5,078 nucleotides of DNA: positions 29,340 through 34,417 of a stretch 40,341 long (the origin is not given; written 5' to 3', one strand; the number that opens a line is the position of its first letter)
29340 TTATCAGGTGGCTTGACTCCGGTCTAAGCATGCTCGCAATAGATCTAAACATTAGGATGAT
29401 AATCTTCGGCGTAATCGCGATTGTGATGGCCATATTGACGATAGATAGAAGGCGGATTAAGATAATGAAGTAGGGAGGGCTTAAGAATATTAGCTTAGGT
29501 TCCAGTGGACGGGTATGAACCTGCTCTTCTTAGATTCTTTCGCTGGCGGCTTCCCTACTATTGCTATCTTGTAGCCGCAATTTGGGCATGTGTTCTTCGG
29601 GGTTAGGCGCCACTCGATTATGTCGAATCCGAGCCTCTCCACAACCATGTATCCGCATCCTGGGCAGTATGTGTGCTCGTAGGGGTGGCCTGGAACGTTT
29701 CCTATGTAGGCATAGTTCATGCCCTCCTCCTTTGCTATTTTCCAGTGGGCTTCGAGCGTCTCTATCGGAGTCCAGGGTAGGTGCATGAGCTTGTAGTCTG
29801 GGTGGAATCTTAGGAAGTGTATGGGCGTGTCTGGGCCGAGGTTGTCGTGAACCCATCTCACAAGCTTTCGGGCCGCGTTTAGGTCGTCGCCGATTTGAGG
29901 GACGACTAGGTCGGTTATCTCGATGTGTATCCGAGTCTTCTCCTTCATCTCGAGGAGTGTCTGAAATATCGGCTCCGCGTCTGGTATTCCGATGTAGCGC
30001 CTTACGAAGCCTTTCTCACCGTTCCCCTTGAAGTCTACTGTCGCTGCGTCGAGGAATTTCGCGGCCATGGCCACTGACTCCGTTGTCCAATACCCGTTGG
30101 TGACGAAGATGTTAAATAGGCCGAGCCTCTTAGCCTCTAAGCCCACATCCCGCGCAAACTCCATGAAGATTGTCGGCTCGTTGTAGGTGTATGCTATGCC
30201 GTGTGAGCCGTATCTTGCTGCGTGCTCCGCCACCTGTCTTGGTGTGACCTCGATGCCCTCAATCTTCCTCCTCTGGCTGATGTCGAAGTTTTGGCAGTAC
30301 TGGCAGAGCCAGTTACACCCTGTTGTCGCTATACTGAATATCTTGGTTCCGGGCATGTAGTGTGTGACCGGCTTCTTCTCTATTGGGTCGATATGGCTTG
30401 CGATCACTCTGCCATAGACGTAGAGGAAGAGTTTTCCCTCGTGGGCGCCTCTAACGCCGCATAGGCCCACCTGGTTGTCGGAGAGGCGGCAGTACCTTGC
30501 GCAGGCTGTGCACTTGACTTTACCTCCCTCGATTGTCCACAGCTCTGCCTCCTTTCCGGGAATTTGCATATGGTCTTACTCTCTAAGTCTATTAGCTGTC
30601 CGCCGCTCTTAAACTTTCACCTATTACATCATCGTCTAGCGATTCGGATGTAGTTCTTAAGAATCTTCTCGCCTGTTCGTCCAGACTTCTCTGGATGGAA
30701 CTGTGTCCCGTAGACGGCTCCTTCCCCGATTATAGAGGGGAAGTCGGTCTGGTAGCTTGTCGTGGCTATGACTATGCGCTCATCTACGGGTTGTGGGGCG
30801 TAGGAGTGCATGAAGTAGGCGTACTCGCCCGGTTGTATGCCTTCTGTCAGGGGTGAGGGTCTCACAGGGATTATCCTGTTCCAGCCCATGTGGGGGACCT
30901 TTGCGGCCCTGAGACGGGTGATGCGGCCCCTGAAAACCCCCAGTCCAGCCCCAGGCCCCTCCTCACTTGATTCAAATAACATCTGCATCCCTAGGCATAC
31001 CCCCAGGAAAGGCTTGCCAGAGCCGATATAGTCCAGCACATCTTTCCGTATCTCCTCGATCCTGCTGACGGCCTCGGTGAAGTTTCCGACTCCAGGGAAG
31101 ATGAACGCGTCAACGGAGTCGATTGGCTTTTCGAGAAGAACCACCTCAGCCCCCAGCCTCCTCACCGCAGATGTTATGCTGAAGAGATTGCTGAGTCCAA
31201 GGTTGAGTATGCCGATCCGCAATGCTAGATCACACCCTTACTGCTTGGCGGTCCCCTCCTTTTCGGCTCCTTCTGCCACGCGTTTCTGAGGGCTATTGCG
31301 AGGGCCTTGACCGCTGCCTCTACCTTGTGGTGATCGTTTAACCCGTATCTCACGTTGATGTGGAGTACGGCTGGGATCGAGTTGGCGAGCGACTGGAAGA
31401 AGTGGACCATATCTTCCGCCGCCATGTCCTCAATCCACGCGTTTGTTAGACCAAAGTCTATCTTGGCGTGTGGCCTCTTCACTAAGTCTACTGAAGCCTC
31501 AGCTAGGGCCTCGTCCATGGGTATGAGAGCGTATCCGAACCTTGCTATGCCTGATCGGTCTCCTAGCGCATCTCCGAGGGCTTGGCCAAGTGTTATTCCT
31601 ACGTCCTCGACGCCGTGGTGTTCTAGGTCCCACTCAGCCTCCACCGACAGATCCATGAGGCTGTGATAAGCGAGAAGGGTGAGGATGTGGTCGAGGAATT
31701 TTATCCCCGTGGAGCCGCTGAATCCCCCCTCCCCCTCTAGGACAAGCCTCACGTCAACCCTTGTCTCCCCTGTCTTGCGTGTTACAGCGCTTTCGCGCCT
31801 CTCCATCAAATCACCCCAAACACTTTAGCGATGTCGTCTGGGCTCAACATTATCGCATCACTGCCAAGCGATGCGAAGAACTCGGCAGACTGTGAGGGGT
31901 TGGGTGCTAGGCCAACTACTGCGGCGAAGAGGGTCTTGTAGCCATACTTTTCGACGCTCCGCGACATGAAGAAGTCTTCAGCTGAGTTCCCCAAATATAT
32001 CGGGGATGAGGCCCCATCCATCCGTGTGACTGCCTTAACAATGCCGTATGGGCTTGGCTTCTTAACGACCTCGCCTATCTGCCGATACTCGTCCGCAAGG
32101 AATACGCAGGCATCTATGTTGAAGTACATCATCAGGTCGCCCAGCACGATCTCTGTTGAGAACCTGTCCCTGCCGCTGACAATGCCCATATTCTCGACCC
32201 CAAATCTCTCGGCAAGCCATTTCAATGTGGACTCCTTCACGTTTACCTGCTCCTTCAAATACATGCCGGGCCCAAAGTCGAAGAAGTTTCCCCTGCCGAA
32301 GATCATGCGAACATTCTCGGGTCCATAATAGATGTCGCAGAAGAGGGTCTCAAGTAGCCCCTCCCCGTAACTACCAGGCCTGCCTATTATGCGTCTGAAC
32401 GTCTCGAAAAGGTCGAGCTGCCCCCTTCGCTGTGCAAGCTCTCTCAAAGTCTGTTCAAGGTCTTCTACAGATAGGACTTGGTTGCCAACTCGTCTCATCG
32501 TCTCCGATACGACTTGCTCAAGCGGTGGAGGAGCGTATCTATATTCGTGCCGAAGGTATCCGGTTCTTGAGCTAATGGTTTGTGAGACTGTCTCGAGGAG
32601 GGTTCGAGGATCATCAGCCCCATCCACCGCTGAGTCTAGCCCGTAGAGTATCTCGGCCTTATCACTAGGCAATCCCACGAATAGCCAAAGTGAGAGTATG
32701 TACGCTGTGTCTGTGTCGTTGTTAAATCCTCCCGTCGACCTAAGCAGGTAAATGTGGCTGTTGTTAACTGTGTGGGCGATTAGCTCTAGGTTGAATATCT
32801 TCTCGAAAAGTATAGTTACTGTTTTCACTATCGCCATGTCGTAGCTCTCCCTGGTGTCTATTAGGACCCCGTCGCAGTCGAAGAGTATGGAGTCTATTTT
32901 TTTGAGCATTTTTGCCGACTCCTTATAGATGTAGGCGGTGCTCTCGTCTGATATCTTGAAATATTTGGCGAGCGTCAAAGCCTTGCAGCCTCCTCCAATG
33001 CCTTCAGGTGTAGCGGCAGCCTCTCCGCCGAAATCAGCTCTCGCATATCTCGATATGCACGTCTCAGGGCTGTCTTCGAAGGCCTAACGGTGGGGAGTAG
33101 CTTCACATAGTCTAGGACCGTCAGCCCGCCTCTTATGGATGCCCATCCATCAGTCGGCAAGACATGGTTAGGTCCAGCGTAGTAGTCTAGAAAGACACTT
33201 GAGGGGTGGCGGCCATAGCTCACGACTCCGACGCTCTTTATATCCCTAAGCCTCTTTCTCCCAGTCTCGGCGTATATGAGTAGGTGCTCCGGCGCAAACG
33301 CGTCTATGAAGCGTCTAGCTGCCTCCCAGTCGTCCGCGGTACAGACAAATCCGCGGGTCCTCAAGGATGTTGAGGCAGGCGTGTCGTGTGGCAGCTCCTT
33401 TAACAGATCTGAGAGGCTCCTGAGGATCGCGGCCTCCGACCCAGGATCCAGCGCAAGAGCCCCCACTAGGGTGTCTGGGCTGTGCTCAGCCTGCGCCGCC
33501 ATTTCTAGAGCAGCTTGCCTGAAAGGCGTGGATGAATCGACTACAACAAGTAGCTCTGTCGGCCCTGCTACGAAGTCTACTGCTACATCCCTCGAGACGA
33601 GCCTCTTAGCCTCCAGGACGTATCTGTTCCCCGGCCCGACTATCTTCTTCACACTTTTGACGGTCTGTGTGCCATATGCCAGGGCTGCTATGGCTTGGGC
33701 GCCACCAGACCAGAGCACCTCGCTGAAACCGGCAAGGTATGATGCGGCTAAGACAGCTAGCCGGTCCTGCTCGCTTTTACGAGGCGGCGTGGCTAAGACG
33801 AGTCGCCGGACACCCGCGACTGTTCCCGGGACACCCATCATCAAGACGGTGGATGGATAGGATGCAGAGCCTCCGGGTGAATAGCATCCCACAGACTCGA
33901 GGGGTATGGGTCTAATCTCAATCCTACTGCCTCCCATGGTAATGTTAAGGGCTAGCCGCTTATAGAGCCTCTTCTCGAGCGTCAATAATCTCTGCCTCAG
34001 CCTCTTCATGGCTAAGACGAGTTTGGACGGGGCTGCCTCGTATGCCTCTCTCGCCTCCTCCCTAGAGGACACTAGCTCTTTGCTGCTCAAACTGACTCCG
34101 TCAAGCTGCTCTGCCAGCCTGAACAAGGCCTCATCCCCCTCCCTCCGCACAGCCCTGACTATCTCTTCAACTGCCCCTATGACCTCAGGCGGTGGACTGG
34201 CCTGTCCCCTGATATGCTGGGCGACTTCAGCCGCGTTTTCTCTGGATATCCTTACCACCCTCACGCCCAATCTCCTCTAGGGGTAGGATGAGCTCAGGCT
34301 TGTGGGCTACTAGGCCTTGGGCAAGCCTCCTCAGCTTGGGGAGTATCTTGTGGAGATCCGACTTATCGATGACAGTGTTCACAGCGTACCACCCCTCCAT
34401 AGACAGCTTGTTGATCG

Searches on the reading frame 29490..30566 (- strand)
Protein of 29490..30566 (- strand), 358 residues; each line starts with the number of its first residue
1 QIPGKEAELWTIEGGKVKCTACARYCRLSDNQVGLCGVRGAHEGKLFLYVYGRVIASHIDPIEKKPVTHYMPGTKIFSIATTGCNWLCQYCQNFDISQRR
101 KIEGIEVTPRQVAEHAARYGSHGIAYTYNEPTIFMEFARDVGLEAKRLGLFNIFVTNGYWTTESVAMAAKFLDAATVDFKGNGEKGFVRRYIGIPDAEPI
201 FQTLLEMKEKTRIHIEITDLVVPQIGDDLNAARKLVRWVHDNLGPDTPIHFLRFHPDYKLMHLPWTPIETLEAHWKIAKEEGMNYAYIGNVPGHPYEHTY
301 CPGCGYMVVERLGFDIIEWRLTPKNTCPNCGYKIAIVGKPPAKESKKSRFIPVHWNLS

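Call 6: search_protein_families(library=pfam, proteins=[window:29490-30566:-])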
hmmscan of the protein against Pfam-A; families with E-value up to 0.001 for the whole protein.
window:29490-30566:- (358 aa): 1 family
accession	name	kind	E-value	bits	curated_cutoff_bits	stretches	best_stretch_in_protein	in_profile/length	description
PF04055.27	Radical_SAM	-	1.1e-13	52.1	29.5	1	79-229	2-156/166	Radical SAM superfamily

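Call 7: search_protein_families(library=ncbifam, proteins=[window:29490-30566:-])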
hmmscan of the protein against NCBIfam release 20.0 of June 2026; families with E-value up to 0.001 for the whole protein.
window:29490-30566:- (358 aa): 8 families
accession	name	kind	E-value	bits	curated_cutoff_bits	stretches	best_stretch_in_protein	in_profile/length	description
TIGR04337.1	AmmeMemoSam_rS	hypoth_equivalog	1.5e-97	326.6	220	1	12-339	7-334/349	AmmeMemoRadiSam system radical SAM enzyme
TIGR02495.1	NrdG2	equivalog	4.1e-09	36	131.15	1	72-242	14-183/193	anaerobic ribonucleoside-triphosphate reductase activating protein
TIGR02493.1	PFLA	equivalog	6.3e-09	35.6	231.75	1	72-241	14-185/235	pyruvate formate-lyase-activating protein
TIGR02494.1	PFLE_PFLC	subfamily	5.2e-08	32.5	174.35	1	87-255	84-255/293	glycyl-radical enzyme activating protein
TIGR04041.1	activase_YjjW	hypoth_equivalog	1.5e-05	24.5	250.2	0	122-256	110-240/276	YjjW family glycine radical enzyme activase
NF048010.1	SfplDhtActHpsHDes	equivalog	0.00038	19.4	430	1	122-255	133-264/298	(2S)-3-sulfopropanediol dehydratase activating enzyme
NF038283.1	viperin_w_prok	equivalog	0.00046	19.4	180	1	81-166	9-100/281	viperin family antiviral radical SAM protein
NF008356.0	PRK11145.1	equivalog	0.00059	19.2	375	1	72-241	19-190/246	pyruvate formate lyase 1-activating protein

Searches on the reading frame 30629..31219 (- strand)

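Call 15: search_protein_families(library=pfam, proteins=[window:30629-31219:-])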
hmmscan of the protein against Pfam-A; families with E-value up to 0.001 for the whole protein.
window:30629-31219:- (196 aa): 2 families
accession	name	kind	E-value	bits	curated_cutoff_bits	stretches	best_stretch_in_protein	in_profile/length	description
PF00117.34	GATase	-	7e-24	85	22.8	1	5-190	3-186/190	Glutamine amidotransferase class-I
PF07685.20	GATase_3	-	4.8e-06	26.8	27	1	26-89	30-96/196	CobB/CobQ-like glutamine amidotransferase domain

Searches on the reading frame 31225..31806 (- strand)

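Call 15: search_protein_families(library=pfam, proteins=[window:31225-31806:-])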
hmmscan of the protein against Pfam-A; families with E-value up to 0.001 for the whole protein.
window:31225-31806:- (193 aa): 1 family
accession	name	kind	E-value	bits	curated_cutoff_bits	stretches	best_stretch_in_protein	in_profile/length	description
PF00475.24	IGPD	-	3.1e-51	173.7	27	1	33-173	1-144/144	Imidazoleglycerol-phosphate dehydratase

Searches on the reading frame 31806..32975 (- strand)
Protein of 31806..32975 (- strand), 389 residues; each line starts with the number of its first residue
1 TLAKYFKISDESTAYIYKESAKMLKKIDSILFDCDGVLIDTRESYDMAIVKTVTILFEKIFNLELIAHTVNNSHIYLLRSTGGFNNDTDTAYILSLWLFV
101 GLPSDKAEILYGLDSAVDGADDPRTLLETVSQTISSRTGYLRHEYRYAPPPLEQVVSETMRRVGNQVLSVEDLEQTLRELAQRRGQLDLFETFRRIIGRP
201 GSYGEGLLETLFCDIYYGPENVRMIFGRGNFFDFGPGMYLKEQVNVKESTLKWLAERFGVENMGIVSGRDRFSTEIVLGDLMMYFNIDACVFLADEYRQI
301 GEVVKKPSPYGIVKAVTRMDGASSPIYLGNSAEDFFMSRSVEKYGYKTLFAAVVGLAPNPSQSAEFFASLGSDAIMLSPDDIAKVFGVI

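Call 15: search_protein_families(library=pfam, proteins=[window:31806-32975:-])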
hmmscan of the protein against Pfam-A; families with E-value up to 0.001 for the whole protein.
window:31806-32975:- (389 aa): 1 family
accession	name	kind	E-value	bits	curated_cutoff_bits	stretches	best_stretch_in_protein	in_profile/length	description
PF00702.32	Hydrolase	-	1.1e-06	29.6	26.4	0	27-52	1-26/191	haloacid dehalogenase-like hydrolase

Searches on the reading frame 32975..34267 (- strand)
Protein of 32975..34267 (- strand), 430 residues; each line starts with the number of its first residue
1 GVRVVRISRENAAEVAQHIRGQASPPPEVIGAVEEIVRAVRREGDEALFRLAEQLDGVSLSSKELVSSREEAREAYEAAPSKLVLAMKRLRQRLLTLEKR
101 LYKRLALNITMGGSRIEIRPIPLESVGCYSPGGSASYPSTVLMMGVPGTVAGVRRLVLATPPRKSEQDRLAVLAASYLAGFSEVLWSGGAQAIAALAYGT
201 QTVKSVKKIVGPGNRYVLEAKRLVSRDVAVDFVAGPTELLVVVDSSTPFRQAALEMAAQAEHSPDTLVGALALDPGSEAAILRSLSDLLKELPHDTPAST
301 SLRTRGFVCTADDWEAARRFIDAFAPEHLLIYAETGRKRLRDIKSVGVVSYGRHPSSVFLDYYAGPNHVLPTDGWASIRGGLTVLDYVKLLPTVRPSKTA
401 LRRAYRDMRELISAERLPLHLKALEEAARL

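Call 60: search_protein_families(library=pfam, proteins=[window:32975-34267:-])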
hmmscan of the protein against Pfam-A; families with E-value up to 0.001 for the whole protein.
window:32975-34267:- (430 aa): 1 family
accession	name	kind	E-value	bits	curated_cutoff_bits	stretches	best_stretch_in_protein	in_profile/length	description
PF00815.25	Histidinol_dh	-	4.6e-108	362.3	27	1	28-425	10-408/411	Histidinol dehydrogenase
